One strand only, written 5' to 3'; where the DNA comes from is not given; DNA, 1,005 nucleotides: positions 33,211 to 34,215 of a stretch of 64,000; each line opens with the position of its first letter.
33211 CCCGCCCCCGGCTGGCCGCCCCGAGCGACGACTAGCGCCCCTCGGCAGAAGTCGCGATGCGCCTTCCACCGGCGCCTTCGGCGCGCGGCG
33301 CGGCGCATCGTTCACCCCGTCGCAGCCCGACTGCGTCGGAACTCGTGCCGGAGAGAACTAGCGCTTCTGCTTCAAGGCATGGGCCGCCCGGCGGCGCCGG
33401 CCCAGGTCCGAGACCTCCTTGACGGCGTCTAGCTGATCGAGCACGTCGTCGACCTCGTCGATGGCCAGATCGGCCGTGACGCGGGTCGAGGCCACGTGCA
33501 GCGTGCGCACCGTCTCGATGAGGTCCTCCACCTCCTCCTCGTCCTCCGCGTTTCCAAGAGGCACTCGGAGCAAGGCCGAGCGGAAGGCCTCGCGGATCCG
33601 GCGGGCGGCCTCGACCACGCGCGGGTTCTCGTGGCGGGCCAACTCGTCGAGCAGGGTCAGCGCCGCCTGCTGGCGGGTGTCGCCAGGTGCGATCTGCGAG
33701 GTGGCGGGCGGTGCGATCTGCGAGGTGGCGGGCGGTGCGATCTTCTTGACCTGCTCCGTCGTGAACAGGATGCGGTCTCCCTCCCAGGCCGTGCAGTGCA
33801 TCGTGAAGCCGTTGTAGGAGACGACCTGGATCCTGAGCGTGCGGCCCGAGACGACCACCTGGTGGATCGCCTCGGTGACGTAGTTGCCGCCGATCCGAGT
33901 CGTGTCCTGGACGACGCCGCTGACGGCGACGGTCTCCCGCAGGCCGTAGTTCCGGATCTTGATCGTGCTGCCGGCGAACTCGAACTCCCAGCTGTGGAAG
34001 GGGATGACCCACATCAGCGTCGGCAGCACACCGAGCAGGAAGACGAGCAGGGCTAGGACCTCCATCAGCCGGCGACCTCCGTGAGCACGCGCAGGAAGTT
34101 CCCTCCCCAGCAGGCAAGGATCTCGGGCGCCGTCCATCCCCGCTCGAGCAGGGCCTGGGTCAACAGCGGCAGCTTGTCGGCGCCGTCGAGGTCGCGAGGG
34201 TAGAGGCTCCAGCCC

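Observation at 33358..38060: Five-gene coupled operon predicting an acid to aldehyde to amine pathway plus a dipeptidase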

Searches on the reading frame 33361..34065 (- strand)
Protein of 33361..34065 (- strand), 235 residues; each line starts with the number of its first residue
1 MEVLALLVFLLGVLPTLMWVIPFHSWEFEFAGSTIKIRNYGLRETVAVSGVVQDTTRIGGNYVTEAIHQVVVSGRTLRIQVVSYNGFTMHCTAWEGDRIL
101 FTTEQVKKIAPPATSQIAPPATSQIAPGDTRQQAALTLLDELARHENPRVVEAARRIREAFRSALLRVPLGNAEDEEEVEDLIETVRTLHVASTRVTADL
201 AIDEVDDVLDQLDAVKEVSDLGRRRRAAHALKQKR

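Call 4: search_protein_families(library=pfam, proteins=[window:33361-34065:-], max_evalue=0.1)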
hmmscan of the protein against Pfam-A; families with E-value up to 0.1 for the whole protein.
window:33361-34065:- (235 aa): 1 family
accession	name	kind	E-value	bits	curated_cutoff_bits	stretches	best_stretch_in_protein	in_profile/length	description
PF12770.12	CHAT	-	0.04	13.8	24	1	122-193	77-150/289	CHAT domain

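Call 5: search_protein_families(library=ncbifam, proteins=[window:33361-34065:-], max_evalue=0.1)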
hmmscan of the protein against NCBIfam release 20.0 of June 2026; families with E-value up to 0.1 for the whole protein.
window:33361-34065:- (235 aa): 3 families
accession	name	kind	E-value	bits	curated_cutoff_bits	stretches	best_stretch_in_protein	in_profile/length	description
NF005095.0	PRK06523.1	subfamily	0.026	14.1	231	1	124-188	180-240/261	oxidoreductase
NF001977.0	PRK00766.1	equivalog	0.053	12.8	235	1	42-89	35-83/195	hypothetical protein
NF008292.0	PRK11072.1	equivalog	0.088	10.8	487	0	138-212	576-650/946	bifunctional [glutamate--ammonia ligase]-adenylyl-L-tyrosine phosphorylase/[glutamate--ammonia-ligase] adenylyltransferase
